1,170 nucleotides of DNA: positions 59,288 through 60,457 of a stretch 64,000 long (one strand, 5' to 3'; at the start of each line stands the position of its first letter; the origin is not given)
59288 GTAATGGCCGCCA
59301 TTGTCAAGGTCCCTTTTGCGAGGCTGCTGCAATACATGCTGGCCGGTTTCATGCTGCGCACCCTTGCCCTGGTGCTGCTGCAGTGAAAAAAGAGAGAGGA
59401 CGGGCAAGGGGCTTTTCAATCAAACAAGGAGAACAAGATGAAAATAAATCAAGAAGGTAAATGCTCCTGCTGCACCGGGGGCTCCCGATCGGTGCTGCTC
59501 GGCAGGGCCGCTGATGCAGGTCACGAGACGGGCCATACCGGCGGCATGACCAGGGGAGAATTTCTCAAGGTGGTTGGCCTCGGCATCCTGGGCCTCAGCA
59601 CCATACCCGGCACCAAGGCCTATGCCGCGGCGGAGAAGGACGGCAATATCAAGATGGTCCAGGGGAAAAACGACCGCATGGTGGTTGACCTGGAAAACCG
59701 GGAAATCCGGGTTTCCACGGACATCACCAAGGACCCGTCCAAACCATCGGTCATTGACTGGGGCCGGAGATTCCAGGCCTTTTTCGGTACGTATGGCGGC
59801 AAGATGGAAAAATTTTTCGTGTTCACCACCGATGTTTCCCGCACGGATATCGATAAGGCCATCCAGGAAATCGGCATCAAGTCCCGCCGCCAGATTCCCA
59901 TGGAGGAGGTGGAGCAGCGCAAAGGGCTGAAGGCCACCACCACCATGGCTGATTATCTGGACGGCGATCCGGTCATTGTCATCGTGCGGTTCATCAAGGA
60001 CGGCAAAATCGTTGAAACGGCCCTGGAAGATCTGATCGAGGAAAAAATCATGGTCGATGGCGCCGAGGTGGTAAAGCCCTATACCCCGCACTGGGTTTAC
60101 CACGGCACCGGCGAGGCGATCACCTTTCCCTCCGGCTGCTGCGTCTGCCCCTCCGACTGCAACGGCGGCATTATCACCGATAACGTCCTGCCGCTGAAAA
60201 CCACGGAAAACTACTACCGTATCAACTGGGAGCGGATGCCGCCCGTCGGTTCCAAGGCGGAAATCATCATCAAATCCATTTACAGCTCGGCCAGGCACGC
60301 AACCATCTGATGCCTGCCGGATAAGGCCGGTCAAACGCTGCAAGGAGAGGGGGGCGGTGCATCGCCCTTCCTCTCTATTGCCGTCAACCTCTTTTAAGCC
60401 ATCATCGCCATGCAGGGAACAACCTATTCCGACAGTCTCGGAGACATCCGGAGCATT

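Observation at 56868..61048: Four-gene locus rich in vicinal cysteines: candidate undescribed thiophilic metal(loid) or organometal handling system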

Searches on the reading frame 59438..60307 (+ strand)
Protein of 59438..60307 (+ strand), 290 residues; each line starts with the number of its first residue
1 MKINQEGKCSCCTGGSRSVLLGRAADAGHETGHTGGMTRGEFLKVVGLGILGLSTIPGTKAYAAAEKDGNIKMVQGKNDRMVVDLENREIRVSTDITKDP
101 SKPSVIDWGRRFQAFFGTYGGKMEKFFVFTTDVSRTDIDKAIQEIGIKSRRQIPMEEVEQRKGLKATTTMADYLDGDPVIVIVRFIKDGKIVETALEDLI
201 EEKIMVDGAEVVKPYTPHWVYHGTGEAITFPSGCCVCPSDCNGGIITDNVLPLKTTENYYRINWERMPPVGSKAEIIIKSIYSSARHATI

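Call 5: search_protein_families(library=pfam, proteins=[window:59438-60307:+], max_evalue=0.1)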
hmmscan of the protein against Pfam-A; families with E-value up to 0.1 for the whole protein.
window:59438-60307:+ (290 aa): 0 families

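Call 6: search_protein_families(library=ncbifam, proteins=[window:59438-60307:+], max_evalue=0.1)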
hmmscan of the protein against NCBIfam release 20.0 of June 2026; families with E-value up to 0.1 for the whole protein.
window:59438-60307:+ (290 aa): 2 families
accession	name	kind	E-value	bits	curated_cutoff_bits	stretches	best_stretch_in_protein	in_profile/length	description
NF040466.1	ydjY_domain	domain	3.5e-23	82.2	50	1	81-279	1-179/181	YdjY domain-containing protein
NF038009.1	TatB_1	subfamily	0.025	14.8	100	1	34-56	11-36/70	twin-arginine translocation system-associated protein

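Call 15: find_encoding_contigs(protein=window:59438-60307:+, flank=10000, max_places=10)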
Protein window:59438-60307:+ (290 aa): 2 contigs read that carry it; 2 places shown.
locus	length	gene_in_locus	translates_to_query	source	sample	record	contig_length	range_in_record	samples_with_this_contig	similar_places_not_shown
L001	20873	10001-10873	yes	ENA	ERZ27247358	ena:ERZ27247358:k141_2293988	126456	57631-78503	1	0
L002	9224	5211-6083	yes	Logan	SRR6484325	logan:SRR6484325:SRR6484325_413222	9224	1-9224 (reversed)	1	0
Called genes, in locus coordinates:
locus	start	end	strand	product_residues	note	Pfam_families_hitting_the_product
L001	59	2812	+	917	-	PF10101:DUF2339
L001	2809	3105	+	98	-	PF13163:DUF3999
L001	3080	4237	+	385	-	PF13163:DUF3999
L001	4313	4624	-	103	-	PF02915:Rubrerythrin (weak)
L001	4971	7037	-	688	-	PF00884:Sulfatase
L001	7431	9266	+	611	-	PF13183:Fer4_8, PF13534:Fer4_17, PF02754:CCG (faint), PF09335:VTT_dom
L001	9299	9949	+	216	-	PF09335:VTT_dom (faint)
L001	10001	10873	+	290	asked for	PF27149:YdjY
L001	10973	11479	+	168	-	PF03243:MerB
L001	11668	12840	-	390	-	-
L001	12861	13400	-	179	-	-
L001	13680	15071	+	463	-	PF13091:PLDc_2, PF00614:PLDc (faint), PF13091:PLDc_2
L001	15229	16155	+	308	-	-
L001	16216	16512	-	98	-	-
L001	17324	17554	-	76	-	-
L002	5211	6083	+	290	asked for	PF27149:YdjY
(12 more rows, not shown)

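Call 39: find_homologous_proteins(query=window:59438-60307:+, max_evalue=0.00001)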
Query window:59438-60307:+ (290 aa): 226 proteins with E <= 0.00001 among 1206 candidates; the best 120 are listed.
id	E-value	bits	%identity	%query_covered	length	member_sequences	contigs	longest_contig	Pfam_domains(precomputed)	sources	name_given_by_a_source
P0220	4.1e-180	616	92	100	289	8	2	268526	PF27149.1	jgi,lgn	-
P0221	5.9e-180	615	92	100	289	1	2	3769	PF27149.1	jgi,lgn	-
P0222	5.3e-175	599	91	100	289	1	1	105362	PF27149.1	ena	-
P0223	2.5e-165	567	90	94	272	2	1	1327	PF27149.1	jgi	-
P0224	7.6e-162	556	82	100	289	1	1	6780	PF27149.1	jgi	jgi:hypothetical protein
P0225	3.0e-159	547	81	100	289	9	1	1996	PF27149.1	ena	-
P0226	1.1e-155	535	80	100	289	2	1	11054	PF27149.1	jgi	jgi:hypothetical protein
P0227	2.7e-148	511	76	100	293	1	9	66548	PF27149.1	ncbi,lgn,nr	ncbi:MAG: hypothetical protein KQH63_14705 [Desulfobulbaceae bacterium]|nr:hypothetical protein [Des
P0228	7.9e-148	510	77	99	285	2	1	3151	PF27149.1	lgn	-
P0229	1.2e-130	453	70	98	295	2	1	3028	PF27149.1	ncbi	-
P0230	3.6e-130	452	67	97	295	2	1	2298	PF27149.1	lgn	-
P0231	3.3e-129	448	66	100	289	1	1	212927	PF27149.1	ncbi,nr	ncbi:MAG: YdjY domain-containing protein [Desulfuromonadales bacterium]|nr:YdjY domain-containing pr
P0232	1.6e-128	446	71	94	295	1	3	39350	PF27149.1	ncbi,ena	-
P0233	2.6e-128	446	69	97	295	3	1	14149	PF27149.1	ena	-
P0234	3.1e-128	445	68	97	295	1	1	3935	PF27149.1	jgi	jgi:hypothetical protein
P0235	4.5e-128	445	68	99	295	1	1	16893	PF27149.1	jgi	jgi:hypothetical protein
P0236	5.2e-128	445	68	97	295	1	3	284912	PF27149.1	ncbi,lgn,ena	-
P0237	6.6e-128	444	67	99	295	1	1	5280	PF27149.1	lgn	-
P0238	1.1e-127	444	65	97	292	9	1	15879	PF27149.1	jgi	jgi:hypothetical protein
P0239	2.1e-127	443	68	97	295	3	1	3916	PF27149.1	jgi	jgi:hypothetical protein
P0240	2.2e-127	442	66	100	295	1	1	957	PF27149.1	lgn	-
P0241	2.2e-127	442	67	99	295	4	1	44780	PF27149.1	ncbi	ncbi:MAG: YdjY domain-containing protein [Nitrospirota bacterium]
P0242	2.2e-127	442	66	100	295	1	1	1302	PF27149.1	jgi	jgi:hypothetical protein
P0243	6.0e-127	441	67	100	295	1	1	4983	PF27149.1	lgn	-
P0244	7.1e-127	441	67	97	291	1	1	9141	PF27149.1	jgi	-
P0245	2.7e-126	439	67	99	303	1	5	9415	PF27149.1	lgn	-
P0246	3.2e-126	439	67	100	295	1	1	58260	PF27149.1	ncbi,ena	-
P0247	3.5e-126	439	65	100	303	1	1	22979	PF27149.1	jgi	jgi:hypothetical protein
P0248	4.3e-126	438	66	100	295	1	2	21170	PF27149.1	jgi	jgi:hypothetical protein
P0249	5.9e-126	438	69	95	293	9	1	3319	PF27149.1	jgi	-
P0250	9.2e-126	437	67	98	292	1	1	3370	PF27149.1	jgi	jgi:hypothetical protein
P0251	1.2e-125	437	69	97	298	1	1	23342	PF27149.1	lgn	-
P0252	1.4e-125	437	65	94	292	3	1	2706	PF27149.1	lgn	-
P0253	1.6e-125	436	76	85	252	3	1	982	PF27149.1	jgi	jgi:hypothetical protein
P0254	2.7e-125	436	66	97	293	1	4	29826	PF27149.1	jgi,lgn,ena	-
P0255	3.0e-125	435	66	99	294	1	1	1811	PF27149.1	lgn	-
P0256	3.7e-125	435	65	100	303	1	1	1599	PF27149.1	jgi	jgi:hypothetical protein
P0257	6.9e-125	434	64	97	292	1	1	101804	PF27149.1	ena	-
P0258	8.2e-125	434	65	100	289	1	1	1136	PF27149.1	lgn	-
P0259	9.9e-125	434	66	97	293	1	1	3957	PF27149.1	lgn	-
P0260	1.1e-124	434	64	99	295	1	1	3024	PF27149.1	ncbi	-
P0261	1.6e-124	433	66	98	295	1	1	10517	PF27149.1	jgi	jgi:hypothetical protein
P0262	1.6e-124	433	66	100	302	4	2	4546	PF27149.1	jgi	jgi:hypothetical protein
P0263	1.7e-124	433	65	99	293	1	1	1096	PF27149.1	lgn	-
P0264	1.8e-124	433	65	99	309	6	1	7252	PF27149.1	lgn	-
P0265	2.0e-124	433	66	96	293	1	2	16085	PF27149.1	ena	-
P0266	2.5e-124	432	66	100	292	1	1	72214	PF27149.1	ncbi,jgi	-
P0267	5.3e-124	431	66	98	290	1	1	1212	PF27149.1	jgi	jgi:hypothetical protein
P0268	1.3e-123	430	64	98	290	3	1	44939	PF27149.1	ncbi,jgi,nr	ncbi:MAG: hypothetical protein C0619_04905 [Desulfuromonas sp.]|jgi:hypothetical protein|nr:MAG: hyp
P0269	1.4e-123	430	67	97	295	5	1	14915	PF27149.1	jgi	jgi:hypothetical protein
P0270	1.4e-123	430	66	96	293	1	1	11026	PF27149.1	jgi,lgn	jgi:hypothetical protein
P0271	1.4e-123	430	66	100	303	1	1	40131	PF27149.1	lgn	-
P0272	2.0e-123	430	66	97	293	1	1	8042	PF27149.1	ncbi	ncbi:MAG: YdjY domain-containing protein [Thermodesulfovibrionales bacterium]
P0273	2.4e-123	429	64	100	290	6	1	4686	PF27149.1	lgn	-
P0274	2.6e-123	429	65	100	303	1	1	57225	PF27149.1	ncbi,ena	-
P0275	2.8e-123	429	64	98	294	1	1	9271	PF27149.1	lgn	-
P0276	4.7e-123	428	65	96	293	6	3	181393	PF27149.1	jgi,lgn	jgi:hypothetical protein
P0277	4.9e-123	428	66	97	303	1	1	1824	PF27149.1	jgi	jgi:hypothetical protein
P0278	5.1e-123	428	64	99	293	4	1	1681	PF27149.1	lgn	-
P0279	6.4e-123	428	64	97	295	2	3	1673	PF27149.1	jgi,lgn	jgi:hypothetical protein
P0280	7.3e-123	428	66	99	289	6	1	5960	PF27149.1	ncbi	-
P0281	9.4e-123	427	67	96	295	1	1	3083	PF27149.1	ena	-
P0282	1.4e-122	427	67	97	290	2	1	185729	PF27149.1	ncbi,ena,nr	ncbi:MAG TPA: YdjY domain-containing protein [Dissulfurispiraceae bacterium]|nr:YdjY domain-containi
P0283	1.6e-122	426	64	94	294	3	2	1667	PF27149.1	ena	-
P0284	2.9e-122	426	64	100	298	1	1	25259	PF27149.1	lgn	-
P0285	6.5e-122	425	66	99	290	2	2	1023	PF27149.1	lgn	-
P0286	6.8e-122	424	65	98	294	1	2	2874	PF27149.1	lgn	-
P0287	8.9e-122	424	65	96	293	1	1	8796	PF27149.1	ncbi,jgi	-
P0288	1.5e-121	423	63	99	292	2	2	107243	PF27149.1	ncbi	-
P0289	3.7e-121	422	63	98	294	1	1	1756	PF27149.1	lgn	-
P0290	5.7e-121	421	67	91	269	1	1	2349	PF27149.1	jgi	jgi:hypothetical protein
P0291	6.9e-121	421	64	97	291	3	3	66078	PF27149.1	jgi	jgi:hypothetical protein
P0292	7.0e-121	421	62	99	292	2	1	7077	PF27149.1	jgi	-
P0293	7.8e-121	421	64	100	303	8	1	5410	PF27149.1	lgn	-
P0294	1.8e-120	420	66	94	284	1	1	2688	PF27149.1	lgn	-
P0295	1.8e-120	420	67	95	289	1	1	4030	PF27149.1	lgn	-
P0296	2.2e-120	420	63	99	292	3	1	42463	PF27149.1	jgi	jgi:hypothetical protein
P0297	3.2e-120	419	63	98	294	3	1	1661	PF27149.1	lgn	-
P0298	5.2e-120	418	65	99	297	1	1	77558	PF27149.1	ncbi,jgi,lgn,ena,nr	ncbi:MAG: hypothetical protein KKC46_17550 [Proteobacteria bacterium]|nr:hypothetical protein [Pseud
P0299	1.1e-119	417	62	100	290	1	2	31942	PF27149.1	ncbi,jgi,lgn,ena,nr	ncbi:MAG: hypothetical protein C0618_01215 [Desulfuromonas sp.]|nr:MAG: hypothetical protein C0618_0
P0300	1.5e-119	417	66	96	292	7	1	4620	PF27149.1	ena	-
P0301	2.0e-119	416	63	97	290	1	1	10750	PF27149.1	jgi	-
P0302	2.8e-119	416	64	98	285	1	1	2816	PF27149.1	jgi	jgi:hypothetical protein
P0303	4.0e-119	415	68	89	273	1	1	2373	PF27149.1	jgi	jgi:hypothetical protein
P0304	4.2e-119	415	69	87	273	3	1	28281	PF27149.1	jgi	jgi:hypothetical protein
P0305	4.3e-119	415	64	95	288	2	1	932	PF27149.1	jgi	jgi:hypothetical protein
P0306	5.2e-119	415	64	99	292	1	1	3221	PF27149.1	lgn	-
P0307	5.2e-119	415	64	97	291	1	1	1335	PF27149.1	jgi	-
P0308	5.4e-119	415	65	97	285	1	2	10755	PF27149.1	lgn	-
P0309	5.4e-119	415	63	100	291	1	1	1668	PF27149.1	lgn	-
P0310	7.0e-119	415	63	96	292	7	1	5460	PF27149.1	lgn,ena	-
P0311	9.9e-119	414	66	95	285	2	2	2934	PF27149.1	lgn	-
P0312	9.9e-119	414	65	96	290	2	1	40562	PF27149.1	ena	-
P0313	2.1e-118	413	68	88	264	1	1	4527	PF27149.1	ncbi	-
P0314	2.2e-118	413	66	97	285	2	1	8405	PF27149.1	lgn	-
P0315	3.9e-118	412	63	98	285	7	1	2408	PF27149.1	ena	-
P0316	1.4e-117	410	63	99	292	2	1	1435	PF27149.1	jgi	jgi:hypothetical protein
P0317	1.8e-117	410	68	86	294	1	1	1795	PF27149.1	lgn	-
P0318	6.3e-117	408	69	86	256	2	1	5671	PF27149.1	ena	-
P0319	7.5e-117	408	64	95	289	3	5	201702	PF27149.1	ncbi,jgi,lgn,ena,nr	ncbi:MAG: hypothetical protein KKE62_17930 [Proteobacteria bacterium]|nr:hypothetical protein [Pseud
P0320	1.1e-116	407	63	99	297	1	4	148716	PF27149.1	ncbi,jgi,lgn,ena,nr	ncbi:MAG: hypothetical protein KJ826_05625 [Proteobacteria bacterium]|nr:hypothetical protein [Pseud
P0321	7.3e-116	405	61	99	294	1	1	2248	PF27149.1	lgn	-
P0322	8.8e-116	404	64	94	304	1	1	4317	PF27149.1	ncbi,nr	ncbi:MAG: hypothetical protein HQK61_08955 [Desulfamplus sp.]|nr:hypothetical protein [Desulfamplus 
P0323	1.2e-115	404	62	97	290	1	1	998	PF27149.1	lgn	-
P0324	3.4e-115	402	64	96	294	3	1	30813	PF27149.1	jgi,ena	-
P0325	3.6e-115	402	60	100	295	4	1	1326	PF27149.1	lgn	-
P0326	6.5e-115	402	64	96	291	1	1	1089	PF27149.1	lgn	-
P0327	7.2e-115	401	64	96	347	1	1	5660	PF27149.1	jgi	jgi:hypothetical protein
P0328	9.2e-115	401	63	96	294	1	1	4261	PF27149.1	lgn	-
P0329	9.6e-115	401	65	96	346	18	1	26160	PF27149.1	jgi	jgi:hypothetical protein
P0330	1.1e-114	401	64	94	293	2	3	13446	PF27149.1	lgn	-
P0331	2.3e-114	400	65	96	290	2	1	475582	PF27149.1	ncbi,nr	ncbi:MAG: hypothetical protein HY911_00810 [Desulfobacterales bacterium]|nr:hypothetical protein [De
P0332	3.5e-114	399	64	97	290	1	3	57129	PF27149.1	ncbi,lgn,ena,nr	ncbi:MAG: hypothetical protein KKF12_06835 [Proteobacteria bacterium]|nr:hypothetical protein [Desul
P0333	1.2e-113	397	63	96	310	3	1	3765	PF27149.1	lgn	-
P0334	2.1e-113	397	64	94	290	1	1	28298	PF27149.1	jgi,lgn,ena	-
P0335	3.1e-113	396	61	99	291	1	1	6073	PF27149.1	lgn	-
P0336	1.8e-112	394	67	88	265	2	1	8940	PF27149.1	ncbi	-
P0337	4.6e-112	392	63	96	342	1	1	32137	PF27149.1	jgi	jgi:hypothetical protein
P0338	5.7e-112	392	63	94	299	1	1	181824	PF27149.1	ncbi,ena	-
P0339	1.3e-111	391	62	96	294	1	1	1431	PF27149.1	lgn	-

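Call 48: predict_structure(alignment_id=A3)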
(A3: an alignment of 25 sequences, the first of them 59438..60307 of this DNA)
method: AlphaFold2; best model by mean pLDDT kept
length: 290 residues; sequences in the alignment: 25
mean_pLDDT: 55.7   pTM: 0.59
mean pLDDT of the five models: 55.7, 54.9, 54.0, 53.6, 52.3
residues with pLDDT >= 90: 0; 70-90: 98; 50-70: 64; < 50: 128
segments of 3 or more residues with pLDDT < 50: 1-37, 39-41, 43-51, 106-126, 150-153, 216-258, 283-290
pLDDT, mean of each block of 10 residues (from residue 1): 33 42 36 39 42 69 76 86 83 79 49 35 49 77 69 53 56 57 80 73 59 48 33 31 25 37 78 80 41
secondary structure, 60 per line:
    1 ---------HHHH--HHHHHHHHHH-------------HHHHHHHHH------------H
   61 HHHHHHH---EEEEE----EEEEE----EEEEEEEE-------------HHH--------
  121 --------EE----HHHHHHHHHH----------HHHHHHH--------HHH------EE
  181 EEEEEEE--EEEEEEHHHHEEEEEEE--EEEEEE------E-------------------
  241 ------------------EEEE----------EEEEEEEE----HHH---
elements in order: H10-13 H16-25 H39-47 H60-67 E71-75 E80-84 E89-96 H135-144 H155-161 E179-187 E190-195 H196-199 E200-206 E209-214 E259-262 E273-280

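Call 57: search_solved_structures(query=A3, max_evalue=10, show_alignments=1)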
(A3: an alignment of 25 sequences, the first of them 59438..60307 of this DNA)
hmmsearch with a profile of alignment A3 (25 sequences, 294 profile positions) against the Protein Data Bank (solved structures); distinct sequences matched with E-value up to 10: 3.
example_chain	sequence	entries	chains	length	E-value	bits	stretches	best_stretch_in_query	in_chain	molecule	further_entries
7kho_A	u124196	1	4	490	0.22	14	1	32-85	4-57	Amine oxidase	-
7khn_A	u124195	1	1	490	0.22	14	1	32-85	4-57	Amine oxidase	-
5ttj_A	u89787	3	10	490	0.23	14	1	32-85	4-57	Amine oxidase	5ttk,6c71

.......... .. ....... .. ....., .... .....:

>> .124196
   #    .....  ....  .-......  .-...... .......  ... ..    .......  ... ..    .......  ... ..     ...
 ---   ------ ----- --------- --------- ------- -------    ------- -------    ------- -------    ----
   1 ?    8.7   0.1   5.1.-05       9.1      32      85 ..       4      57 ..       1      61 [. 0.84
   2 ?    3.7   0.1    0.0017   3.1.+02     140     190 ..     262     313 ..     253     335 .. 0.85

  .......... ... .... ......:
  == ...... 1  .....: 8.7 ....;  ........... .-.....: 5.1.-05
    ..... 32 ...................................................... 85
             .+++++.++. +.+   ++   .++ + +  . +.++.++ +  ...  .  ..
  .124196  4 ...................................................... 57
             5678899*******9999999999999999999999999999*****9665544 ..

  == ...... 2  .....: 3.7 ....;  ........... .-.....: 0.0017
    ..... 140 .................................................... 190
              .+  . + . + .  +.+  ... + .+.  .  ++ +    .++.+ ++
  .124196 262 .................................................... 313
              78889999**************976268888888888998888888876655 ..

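Call 77: find_encoding_contigs(protein=P0282, flank=7000, max_places=1)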
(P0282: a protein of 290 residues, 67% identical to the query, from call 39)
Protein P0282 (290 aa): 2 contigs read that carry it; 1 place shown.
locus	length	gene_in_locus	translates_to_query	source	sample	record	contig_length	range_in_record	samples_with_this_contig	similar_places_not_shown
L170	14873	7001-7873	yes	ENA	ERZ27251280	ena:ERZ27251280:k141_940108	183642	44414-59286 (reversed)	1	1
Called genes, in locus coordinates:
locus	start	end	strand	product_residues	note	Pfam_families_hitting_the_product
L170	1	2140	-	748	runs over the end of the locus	PF00092:VWA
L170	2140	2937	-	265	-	PF07728:AAA_5, PF08406:CbbQ_C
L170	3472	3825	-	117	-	PF04358:DsrC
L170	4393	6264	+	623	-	PF13183:Fer4_8, PF13534:Fer4_17, PF02754:CCG (weak), PF09335:VTT_dom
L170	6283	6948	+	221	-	-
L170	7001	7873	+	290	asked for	PF27149:YdjY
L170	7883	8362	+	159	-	PF03243:MerB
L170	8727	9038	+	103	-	-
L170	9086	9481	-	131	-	-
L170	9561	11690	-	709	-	PF14522:Cytochrome_C7 (faint), PF14537:Cytochrom_c3_2 (faint), PF24784:Temptin_C (faint), PF13620:CarboxypepD_reg, PF13715:CarbopepD_reg_2 (weak)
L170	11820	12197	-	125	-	-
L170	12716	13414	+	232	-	PF07238:PilZ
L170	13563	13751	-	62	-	-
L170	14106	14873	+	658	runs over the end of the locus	PF16177:ACAS_N, PF00501:AMP-binding, PF13193:AMP-binding_C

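Call 78: find_encoding_contigs(protein=P0331, flank=7000, max_places=1)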
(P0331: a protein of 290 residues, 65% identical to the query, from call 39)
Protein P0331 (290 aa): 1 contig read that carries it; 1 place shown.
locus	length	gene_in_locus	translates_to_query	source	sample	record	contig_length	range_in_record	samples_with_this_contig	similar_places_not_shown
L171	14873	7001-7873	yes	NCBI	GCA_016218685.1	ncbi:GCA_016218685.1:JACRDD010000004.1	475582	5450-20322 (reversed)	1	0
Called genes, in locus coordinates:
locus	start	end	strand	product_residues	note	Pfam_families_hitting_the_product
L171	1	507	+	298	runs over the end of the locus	PF00809:Pterin_bind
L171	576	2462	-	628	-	PF13231:PMT_2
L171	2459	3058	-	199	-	PF01206:TusA, PF02635:DsrE (faint)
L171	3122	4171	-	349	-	-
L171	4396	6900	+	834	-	PF09335:VTT_dom, PF13183:Fer4_8, PF13534:Fer4_17, PF02754:CCG (weak)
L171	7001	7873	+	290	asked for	PF27149:YdjY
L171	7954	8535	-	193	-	PF01965:DJ-1_PfpI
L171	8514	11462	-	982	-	PF01565:FAD_binding_4, PF02913:FAD-oxidase_C, PF12838:Fer4_7, PF13183:Fer4_8 (weak), PF13534:Fer4_17 (weak)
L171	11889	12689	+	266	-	PF00106:adh_short, PF08659:KR (weak), PF13561:adh_short_C2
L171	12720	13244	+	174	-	PF02627:CMD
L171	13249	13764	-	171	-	PF01202:SKI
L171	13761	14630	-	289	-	PF08501:Shikimate_dh_N, PF00056:Ldh_1_N (weak), PF18317:SDH_C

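Call 79: find_encoding_contigs(protein=P0236, flank=7000, max_places=1)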
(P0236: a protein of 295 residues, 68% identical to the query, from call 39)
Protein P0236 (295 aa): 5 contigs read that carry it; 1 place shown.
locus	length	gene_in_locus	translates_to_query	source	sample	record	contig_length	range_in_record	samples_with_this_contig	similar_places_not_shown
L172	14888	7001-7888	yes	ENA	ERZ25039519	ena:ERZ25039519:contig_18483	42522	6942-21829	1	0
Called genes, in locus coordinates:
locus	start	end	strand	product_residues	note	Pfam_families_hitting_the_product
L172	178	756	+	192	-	PF03729:DUF308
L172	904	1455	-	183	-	PF00589:Phage_integrase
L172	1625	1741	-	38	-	-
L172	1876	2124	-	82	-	-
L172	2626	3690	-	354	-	PF13384:HTH_23, PF13518:HTH_28 (faint), PF13551:HTH_29, PF13565:HTH_32, PF13358:DDE_3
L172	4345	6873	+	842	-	PF13183:Fer4_8, PF13534:Fer4_17, PF02754:CCG (weak), PF09335:VTT_dom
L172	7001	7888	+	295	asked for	PF27149:YdjY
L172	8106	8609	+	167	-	PF03243:MerB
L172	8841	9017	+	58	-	-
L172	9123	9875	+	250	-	-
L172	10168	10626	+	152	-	PF01609:DDE_Tnp_1 (weak), PF13701:DDE_Tnp_1_4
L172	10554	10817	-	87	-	PF01206:TusA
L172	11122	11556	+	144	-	PF02082:Rrf2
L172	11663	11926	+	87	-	PF01206:TusA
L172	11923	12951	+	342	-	PF02568:ThiI (weak), PF03054:tRNA_Me_trans (weak), PF18297:NFACT-R_2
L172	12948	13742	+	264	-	PF00899:ThiF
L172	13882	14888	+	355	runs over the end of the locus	PF03054:tRNA_Me_trans, PF20259:tRNA_Me_trans_M, PF20258:tRNA_Me_trans_C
